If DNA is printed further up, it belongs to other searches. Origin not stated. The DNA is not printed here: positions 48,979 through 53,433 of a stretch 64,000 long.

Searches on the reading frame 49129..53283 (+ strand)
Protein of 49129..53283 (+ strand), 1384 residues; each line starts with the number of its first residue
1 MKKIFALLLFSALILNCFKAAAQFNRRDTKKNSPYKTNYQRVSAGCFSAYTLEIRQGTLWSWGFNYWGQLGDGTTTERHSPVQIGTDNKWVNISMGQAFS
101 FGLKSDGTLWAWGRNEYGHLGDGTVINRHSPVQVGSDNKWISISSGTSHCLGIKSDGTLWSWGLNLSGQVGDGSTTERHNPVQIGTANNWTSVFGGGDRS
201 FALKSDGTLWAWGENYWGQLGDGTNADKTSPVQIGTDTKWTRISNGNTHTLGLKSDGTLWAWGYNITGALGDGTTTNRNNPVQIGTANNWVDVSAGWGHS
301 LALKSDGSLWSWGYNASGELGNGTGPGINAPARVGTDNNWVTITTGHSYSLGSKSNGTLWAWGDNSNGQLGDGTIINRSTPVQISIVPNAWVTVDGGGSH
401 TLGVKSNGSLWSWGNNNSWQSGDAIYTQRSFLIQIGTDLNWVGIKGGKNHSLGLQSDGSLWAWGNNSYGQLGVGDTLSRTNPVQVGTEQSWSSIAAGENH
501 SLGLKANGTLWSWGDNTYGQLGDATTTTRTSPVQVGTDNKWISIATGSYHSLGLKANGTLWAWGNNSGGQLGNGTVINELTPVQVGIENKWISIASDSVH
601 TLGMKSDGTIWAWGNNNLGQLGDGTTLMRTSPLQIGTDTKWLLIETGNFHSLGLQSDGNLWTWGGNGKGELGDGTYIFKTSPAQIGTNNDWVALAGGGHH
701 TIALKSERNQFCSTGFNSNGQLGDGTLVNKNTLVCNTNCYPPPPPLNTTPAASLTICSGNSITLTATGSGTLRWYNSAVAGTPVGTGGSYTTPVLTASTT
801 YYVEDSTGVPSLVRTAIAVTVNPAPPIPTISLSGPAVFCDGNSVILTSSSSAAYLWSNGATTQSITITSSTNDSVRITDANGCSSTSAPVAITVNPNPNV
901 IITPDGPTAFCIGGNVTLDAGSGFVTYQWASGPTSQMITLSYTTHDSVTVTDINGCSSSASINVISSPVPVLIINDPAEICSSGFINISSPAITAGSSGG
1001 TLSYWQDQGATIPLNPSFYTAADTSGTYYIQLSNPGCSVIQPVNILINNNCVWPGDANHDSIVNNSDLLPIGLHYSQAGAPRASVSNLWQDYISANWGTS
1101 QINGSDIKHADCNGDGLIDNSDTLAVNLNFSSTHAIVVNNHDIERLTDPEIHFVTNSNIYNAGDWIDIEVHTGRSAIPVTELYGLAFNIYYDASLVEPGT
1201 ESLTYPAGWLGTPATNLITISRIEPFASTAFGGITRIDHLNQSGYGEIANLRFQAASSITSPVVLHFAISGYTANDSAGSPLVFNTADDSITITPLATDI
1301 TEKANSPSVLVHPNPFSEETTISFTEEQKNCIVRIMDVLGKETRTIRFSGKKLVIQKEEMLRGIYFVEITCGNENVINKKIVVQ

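Call 64: search_protein_families(library=pfam, proteins=[window:49129-53283:+], max_evalue=0.00001)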
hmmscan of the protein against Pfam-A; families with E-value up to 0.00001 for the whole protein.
window:49129-53283:+ (1384 aa): 6 families
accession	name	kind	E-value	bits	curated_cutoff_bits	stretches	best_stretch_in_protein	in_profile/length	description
PF25390.1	WD40_RLD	-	1.1e-156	522.1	150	3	290-592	33-352/363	RCC1-like domain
PF00415.24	RCC1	-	1.4e-130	426.2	21.7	12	457-502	1-48/50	Regulator of chromosome condensation (RCC1) repeat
PF13540.12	RCC1_2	-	1.8e-88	288.8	22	6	492-520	2-30/30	Regulator of chromosome condensation (RCC1) repeat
PF19081.6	Ig_7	-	2.4e-23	82.7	27.3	1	749-823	5-84/84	Ig-like domain CHU_C associated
PF25384.1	Alsin_RLD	-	6.7e-17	62.3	100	0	459-560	243-352/405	Alsin RCC1-like domain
PF18962.6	Por_Secre_tail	-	8.5e-10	39.2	27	1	1311-1383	1-75/75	Secretion system C-terminal sorting domain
